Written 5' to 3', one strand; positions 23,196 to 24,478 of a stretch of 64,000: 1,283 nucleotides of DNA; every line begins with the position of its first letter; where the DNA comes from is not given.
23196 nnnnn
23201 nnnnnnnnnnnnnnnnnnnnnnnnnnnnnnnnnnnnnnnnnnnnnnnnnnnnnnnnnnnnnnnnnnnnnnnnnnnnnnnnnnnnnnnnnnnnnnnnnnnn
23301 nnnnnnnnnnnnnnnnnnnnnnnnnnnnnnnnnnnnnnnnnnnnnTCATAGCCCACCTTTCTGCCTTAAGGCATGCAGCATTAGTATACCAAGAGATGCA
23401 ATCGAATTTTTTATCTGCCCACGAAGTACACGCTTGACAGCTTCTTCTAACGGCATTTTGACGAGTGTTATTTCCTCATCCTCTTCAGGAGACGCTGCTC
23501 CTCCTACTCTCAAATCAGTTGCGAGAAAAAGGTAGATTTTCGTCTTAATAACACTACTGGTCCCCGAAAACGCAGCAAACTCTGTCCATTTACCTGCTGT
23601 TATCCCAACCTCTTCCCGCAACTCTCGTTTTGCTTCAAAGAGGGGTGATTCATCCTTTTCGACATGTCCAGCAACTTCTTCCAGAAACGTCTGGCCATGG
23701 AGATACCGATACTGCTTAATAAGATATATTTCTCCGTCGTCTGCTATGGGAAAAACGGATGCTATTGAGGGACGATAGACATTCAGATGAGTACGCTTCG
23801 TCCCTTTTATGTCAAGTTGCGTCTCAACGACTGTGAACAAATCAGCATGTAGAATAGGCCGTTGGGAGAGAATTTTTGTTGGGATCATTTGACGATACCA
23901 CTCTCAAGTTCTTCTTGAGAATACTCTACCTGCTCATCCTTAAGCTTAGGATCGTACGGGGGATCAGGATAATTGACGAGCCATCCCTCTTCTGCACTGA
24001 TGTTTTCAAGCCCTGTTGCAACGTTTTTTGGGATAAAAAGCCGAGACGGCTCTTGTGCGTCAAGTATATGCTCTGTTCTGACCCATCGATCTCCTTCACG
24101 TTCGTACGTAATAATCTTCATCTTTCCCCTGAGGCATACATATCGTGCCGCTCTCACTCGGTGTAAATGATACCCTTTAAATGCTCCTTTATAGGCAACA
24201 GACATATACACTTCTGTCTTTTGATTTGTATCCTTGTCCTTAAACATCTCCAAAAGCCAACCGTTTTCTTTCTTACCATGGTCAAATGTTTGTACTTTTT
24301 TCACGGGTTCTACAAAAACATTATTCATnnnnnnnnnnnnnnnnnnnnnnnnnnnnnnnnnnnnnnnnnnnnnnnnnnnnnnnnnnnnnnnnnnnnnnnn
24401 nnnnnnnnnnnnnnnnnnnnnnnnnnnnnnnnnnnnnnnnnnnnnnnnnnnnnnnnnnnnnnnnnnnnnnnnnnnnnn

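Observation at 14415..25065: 11-kb cell-surface glycosylation island: three nucleotide-sugar pathways feeding a polyprenyl-phosphate sugar synthase and a PMT/ArnT-like (GT39) transferase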

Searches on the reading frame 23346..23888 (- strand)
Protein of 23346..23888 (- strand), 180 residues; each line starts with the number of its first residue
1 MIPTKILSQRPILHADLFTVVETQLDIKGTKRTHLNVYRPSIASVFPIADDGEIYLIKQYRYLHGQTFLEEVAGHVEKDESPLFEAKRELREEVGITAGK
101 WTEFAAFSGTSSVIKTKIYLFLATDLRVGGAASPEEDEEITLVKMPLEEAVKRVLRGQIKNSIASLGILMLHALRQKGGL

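Call 3: search_protein_families(library=pfam, proteins=[window:23346-23888:-])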
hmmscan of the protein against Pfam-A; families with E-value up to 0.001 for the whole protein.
window:23346-23888:- (180 aa): 1 family
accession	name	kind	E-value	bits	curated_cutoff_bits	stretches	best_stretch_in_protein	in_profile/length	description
PF00293.34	NUDIX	-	3.6e-12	46.9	21.1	1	42-153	5-121/134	NUDIX domain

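Call 5: search_protein_families(library=ncbifam, proteins=[window:23346-23888:-], max_evalue=0.01)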
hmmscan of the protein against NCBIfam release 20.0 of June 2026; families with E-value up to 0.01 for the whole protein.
window:23346-23888:- (180 aa): 10 families
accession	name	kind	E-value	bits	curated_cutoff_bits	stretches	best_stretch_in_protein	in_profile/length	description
NF008736.0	PRK11762.1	equivalog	2.4e-15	56.6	169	1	5-164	9-170/186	ADP compounds hydrolase NudE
TIGR00052.1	TIGR00052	subfamily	2.1e-06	27.5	79.55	1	63-172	71-187/188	nudix-type nucleoside diphosphatase, YffH/AdpP family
NF008044.0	PRK10776.1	equivalog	6.1e-06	26.1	148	1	51-121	15-85/130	8-oxo-dGTP diphosphatase MutT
NF008003.0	PRK10729.1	equivalog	3.7e-05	23.1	248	1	64-172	87-200/210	ADP-ribose diphosphatase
TIGR00586.1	mutt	equivalog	4.2e-05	23.6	97.9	1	47-123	12-88/129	8-oxo-dGTP diphosphatase MutT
NF006961.0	PRK09438.1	equivalog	0.00027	20.4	103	1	64-98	29-63/151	dihydroneopterin triphosphate diphosphatase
NF011585.0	PRK15009.1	equivalog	0.00028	20.6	234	1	67-166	79-179/191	GDP-mannose pyrophosphatase NudK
NF007834.0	PRK10546.1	equivalog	0.0019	18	156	1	48-106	11-68/135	pyrimidine (deoxy)nucleoside triphosphate diphosphatase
NF006530.0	PRK08999.1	equivalog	0.0075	15.4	245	1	51-104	17-70/315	Nudix family hydrolase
NF011922.0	PRK15393.1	equivalog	0.0089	15.7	152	0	72-121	71-121/182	NUDIX hydrolase YfcD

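Call 20: search_solved_structures(query=window:23346-23888:-, max_evalue=0.01)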
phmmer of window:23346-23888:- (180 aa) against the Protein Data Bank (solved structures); distinct sequences matched with E-value up to 0.01: 24.
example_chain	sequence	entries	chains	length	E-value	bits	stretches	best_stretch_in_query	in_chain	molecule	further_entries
1mk1_A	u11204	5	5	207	1.2e-19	74.1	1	43-174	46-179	ADPR pyrophosphatase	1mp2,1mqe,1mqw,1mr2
5i8u_G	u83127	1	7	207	2.4e-19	73.1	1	43-174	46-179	ADP-ribose pyrophosphatase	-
2yvm_A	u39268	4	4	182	9.3e-16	61.5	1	31-169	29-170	MutT/nudix family protein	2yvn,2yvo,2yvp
2w4e_A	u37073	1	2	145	2.8e-15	59.9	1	40-169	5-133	MUTT/NUDIX FAMILY PROTEIN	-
1v8i_A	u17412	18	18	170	1.4e-14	57.6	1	35-174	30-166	ADP-ribose pyrophosphatase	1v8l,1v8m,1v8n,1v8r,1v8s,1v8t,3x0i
1v8v_A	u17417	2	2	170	3.7e-14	56.3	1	35-174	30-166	ADP-ribose pyrophosphatase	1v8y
1v8u_A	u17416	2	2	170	3.7e-14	56.3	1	35-174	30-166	ADP-ribose pyrophosphatase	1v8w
5c7q_A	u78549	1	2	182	3e-12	50.1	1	4-171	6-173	NudF protein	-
8zr8_A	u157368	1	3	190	3.7e-12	49.7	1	35-169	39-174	Methanol dehydrogenase activator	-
8wv3_A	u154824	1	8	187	4.6e-12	49.5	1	35-169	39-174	ADP-ribose pyrophosphatase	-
9jax_E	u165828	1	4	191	4.8e-12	49.4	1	35-169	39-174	ADP-ribose pyrophosphatase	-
5c7t_A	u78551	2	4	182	7.4e-12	48.8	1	4-171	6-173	NudF protein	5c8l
1vhg_A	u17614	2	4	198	4.7e-07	33.2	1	6-150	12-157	ADP compounds hydrolase nudE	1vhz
4v14_A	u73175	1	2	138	0.00016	24.9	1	42-108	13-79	MUTATOR MUTT PROTEIN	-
1viu_A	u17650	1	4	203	0.00028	24.1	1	66-174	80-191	ADP-ribose pyrophosphatase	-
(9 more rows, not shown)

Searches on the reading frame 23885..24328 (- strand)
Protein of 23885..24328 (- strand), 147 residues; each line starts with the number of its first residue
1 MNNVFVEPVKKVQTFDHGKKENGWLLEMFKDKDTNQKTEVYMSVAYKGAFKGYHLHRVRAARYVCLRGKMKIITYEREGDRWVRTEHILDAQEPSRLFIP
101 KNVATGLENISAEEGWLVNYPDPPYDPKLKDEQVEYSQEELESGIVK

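Call 3: search_protein_families(library=pfam, proteins=[window:23885-24328:-])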
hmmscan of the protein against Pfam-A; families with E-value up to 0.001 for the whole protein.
window:23885-24328:- (147 aa): 3 families
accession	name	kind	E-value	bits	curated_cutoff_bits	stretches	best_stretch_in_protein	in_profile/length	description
PF14667.12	Polysacc_synt_C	-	1.1e-06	29.1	28.7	1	21-131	4-109/111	Polysaccharide biosynthesis C-terminal domain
PF05523.17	FdtA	-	2.9e-05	24.3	23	1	30-126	23-115/131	WxcM-like, C-terminal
PF00908.23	dTDP_sugar_isom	-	0.00066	19.9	27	1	20-141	17-148/168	dTDP-4-dehydrorhamnose 3,5-epimerase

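Call 5: search_protein_families(library=ncbifam, proteins=[window:23885-24328:-], max_evalue=0.01)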
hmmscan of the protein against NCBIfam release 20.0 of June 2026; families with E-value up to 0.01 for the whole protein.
window:23885-24328:- (147 aa): 1 family
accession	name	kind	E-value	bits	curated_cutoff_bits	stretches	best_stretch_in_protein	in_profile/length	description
TIGR04366.1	cupin_WbuC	subfamily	0.0019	18.1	42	1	35-104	31-99/132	WbuC family cupin fold metalloprotein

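Call 9: search_solved_structures(query=window:23885-24328:-, max_evalue=1)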
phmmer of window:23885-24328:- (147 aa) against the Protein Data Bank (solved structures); distinct sequences matched with E-value up to 1: 0.

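Call 46: find_homologous_proteins(query=window:23885-24328:-, max_evalue=0.001)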
Query window:23885-24328:- (147 aa): 1401 proteins with E <= 0.001 among 1406 candidates; the best 120 are listed.
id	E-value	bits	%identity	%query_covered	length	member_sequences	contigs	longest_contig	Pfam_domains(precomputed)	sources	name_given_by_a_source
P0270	1.2e-95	335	100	100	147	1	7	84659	PF14667.13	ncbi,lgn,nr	ncbi:MAG: WxcM-like domain-containing protein [Candidatus Levybacteria bacterium]|nr:WxcM-like domai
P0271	1.8e-80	286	86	100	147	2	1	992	PF14667.13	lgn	-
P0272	1.7e-79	283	85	100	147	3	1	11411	PF14667.13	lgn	-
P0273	7.3e-78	277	82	100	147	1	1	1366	PF14667.13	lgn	-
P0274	3.4e-77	275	82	100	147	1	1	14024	PF14667.13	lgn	-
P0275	6.8e-77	274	82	100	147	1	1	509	PF14667.13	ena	-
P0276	8.1e-77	274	82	100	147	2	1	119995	PF14667.13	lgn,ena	-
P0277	1.5e-76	273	80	100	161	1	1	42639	PF14667.13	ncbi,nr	ncbi:MAG: WxcM-like domain-containing protein [bacterium]|nr:WxcM-like domain-containing protein [ba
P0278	3.8e-76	272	80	100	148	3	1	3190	PF14667.13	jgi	jgi:dTDP-4-dehydrorhamnose 3,5-epimerase-like enzyme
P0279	4.3e-75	268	82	98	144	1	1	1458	PF14667.13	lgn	-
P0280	4.9e-75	268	78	100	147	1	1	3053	PF05523.18,PF14667.13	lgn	-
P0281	5.3e-75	268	81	100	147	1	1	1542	PF14667.13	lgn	-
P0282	5.5e-75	268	80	100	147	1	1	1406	PF14667.13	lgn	-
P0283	1.9e-74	266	79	100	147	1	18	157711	PF14667.13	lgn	-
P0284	1.1e-73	264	78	100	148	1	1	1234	PF14667.13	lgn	-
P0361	3.3e-65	236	71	99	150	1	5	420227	PF14667.13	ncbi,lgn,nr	ncbi:MAG: WxcM-like domain-containing protein [Candidatus Doudnabacteria bacterium]|nr:WxcM-like dom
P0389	1.8e-64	234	69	100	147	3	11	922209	PF14667.13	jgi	jgi:dTDP-4-dehydrorhamnose 3,5-epimerase-like enzyme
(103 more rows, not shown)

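Call 49: find_encoding_contigs(protein=P0361, flank=6000, max_places=2)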
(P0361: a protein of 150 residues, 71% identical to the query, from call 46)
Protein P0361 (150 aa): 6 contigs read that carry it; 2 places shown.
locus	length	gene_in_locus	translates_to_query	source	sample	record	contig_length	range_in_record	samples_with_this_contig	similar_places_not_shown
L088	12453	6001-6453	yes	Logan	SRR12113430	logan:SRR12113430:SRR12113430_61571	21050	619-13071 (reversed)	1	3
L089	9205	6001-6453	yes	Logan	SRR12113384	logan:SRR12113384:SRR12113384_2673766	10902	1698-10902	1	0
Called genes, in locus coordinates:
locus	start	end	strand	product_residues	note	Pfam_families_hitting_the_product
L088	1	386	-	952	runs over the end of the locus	PF18072:FGAR-AT_linker (weak), PF00586:AIRS (faint), PF02769:AIRS_C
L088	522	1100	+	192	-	PF01612:DNA_pol_A_exo1 (weak), PF13482:RNase_H_2, PF10108:DNA_pol_B_exo2 (faint)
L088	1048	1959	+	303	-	PF01790:LGT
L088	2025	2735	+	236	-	-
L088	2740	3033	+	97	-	PF01035:DNA_binding_1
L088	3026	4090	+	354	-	PF13365:Trypsin_2, PF17820:PDZ_6 (weak)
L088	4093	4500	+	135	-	PF11969:DcpS_C, PF01230:HIT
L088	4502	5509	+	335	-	PF01073:3Beta_HSD, PF01370:Epimerase, PF02719:Polysacc_synt_2, PF04321:RmlD_sub_bind, PF07993:NAD_binding_4, PF13460:NAD_binding_10, PF16363:GDP_Man_Dehyd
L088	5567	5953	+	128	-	PF01371:Trp_repressor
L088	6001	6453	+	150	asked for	PF14667:Polysacc_synt_C (weak)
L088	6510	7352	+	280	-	PF01370:Epimerase, PF04321:RmlD_sub_bind, PF16363:GDP_Man_Dehyd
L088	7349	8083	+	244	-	PF00483:NTP_transferase, PF12804:NTP_transf_3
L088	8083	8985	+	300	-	PF18900:DUF5656 (weak)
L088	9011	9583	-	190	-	-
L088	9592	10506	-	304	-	PF00188:CAP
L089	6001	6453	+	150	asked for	PF14667:Polysacc_synt_C (weak)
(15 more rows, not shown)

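Call 50: find_encoding_contigs(protein=P0389, flank=6000, max_places=2)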
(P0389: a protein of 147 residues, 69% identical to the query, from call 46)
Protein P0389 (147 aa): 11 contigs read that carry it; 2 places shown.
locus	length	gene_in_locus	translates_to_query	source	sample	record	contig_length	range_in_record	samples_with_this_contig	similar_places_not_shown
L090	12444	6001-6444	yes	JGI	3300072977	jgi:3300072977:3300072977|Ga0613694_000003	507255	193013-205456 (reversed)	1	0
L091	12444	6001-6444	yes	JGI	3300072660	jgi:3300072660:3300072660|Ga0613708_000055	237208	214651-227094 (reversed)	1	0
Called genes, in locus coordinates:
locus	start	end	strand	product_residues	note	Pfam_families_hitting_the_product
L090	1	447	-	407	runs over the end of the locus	PF01551:Peptidase_M23 (faint)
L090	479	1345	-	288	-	PF18075:FtsX_ECD, PF02687:FtsX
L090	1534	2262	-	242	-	PF02463:SMC_N (faint), PF00005:ABC_tran, PF13304:AAA_21 (faint)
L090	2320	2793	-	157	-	-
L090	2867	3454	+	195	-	PF01300:Sua5_yciO_yrdC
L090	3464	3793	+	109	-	PF00814:TsaD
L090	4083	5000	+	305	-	PF00188:CAP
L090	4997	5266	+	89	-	-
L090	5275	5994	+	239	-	PF00483:NTP_transferase, PF12804:NTP_transf_3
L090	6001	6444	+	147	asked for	PF14667:Polysacc_synt_C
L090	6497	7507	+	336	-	PF01073:3Beta_HSD, PF01370:Epimerase, PF02719:Polysacc_synt_2, PF04321:RmlD_sub_bind, PF07993:NAD_binding_4, PF13460:NAD_binding_10, PF16363:GDP_Man_Dehyd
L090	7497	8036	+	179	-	PF00293:NUDIX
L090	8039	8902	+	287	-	PF01370:Epimerase, PF02719:Polysacc_synt_2 (faint), PF04321:RmlD_sub_bind, PF13460:NAD_binding_10 (weak), PF01073:3Beta_HSD, PF16363:GDP_Man_Dehyd, PF07993:NAD_binding_4 (weak)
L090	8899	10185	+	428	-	PF01210:NAD_Gly3P_dh_N (faint), PF03446:NAD_binding_2 (faint), PF03721:UDPG_MGDP_dh_N, PF00984:UDPG_MGDP_dh, PF03720:UDPG_MGDP_dh_C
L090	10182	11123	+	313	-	PF01370:Epimerase, PF02719:Polysacc_synt_2 (faint), PF04321:RmlD_sub_bind, PF16363:GDP_Man_Dehyd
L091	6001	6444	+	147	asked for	PF14667:Polysacc_synt_C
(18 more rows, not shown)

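Call 63: predict_structure(alignment_id=A3)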
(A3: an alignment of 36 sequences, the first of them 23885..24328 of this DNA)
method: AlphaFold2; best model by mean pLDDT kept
length: 147 residues; sequences in the alignment: 36
mean_pLDDT: 93.1   pTM: 0.84
mean pLDDT of the five models: 93.1, 91.3, 91.1, 90.6, 90.1
residues with pLDDT >= 90: 117; 70-90: 29; 50-70: 1; < 50: 0
segments of 3 or more residues with pLDDT < 50: none
pLDDT, mean of each block of 10 residues (from residue 1): 83 90 93 90 96 92 98 96 98 97 96 97 90 88 93
secondary structure, 60 per line:
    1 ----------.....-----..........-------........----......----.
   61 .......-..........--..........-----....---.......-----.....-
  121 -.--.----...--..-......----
elements in order: E11-15 E21-30 E38-45 E50-55 E60-67 E69-78 E81-90 E96-99 E103-109 E115-119 H138-143

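Call 66: fold_search(model_id=the predicted structure, library=pdb)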
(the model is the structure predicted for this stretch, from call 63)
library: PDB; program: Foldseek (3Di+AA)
matches with E <= 10: 1873; with E <= 0.001: 402
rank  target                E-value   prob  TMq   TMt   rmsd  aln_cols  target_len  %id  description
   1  3vhr                  2.4e-07  1.00  0.70  0.32   3.1       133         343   18  Crystal Structure of capsular polysaccharide assembling protein CapF from Staphylococcus aureus in space group C2221 (released 2012-02-15)
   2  3st7                  3.3e-07  1.00  0.66  0.29   3.3       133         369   17  Crystal Structure of capsular polysaccharide assembling protein CapF from staphylococcus aureus (released 2012-02-15)
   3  4yrd_A                3.5e-07  1.00  0.70  0.32   3.1       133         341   18  Crystal structure of CapF with inhibitor 3-isopropenyl-tropolone (released 2015-10-21)
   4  4yrd_B                7.7e-07  1.00  0.70  0.31   3.1       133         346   18  Crystal structure of CapF with inhibitor 3-isopropenyl-tropolone (released 2015-10-21)
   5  2zkl                  1.1e-06  1.00  0.68  0.30   3.3       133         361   20  Crystal Structure of capsular polysaccharide assembling protein CapF from staphylococcus aureus (released 2009-03-31)
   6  6xwv_C                1.4e-06  1.00  0.58  0.65   2.8       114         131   10  Crystal structure of drosophila melanogaster CENP-C bound to CAL1 (released 2020-04-01)
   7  4qm9_A                2.5e-06  1.00  0.63  0.61   3.4       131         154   14  Crystal Structure of a Putative Cysteine Dioxygenase From Bacillus subtilis with Cys-bound (released 2014-11-19)
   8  4qm9_B                2.8e-06  1.00  0.56  0.54   2.7       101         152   13  Crystal Structure of a Putative Cysteine Dioxygenase From Bacillus subtilis with Cys-bound (released 2014-11-19)
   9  3eqe_B                4.0e-06  1.00  0.56  0.53   2.8       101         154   13  Crystal structure of the YubC protein from Bacillus subtilis. Northeast Structural Genomics Consortium target SR112. (released 2008-10-14)
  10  6c46_A                5.0e-06  1.00  0.53  0.43  11.7       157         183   17  Crystal structure of dTDP-4-dehydrorhamnose 3,5-epimerase from Elizabethkingia anophelis NUHP1 (released 2018-02-14)
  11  6xwv_D                5.5e-06  1.00  0.54  0.63   3.7       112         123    9  Crystal structure of drosophila melanogaster CENP-C bound to CAL1 (released 2020-04-01)
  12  6o2k_A                7.2e-06  1.00  0.54  0.59   3.8       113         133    9  Drosophila melanogaster CENP-C cupin domain (released 2019-08-21)
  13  6c46_C                7.6e-06  1.00  0.53  0.43  11.4       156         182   17  Crystal structure of dTDP-4-dehydrorhamnose 3,5-epimerase from Elizabethkingia anophelis NUHP1 (released 2018-02-14)
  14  4luk                  8.0e-06  1.00  0.55  0.44   4.6       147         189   16  The crystal structure of the P132A, Y133G mutant of Pyrococcus furiosus phosphoglucose isomerase in complex with mangane (released 2014-07-30)
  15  6xwv_B                8.5e-06  1.00  0.57  0.66   3.2       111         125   10  Crystal structure of drosophila melanogaster CENP-C bound to CAL1 (released 2020-04-01)
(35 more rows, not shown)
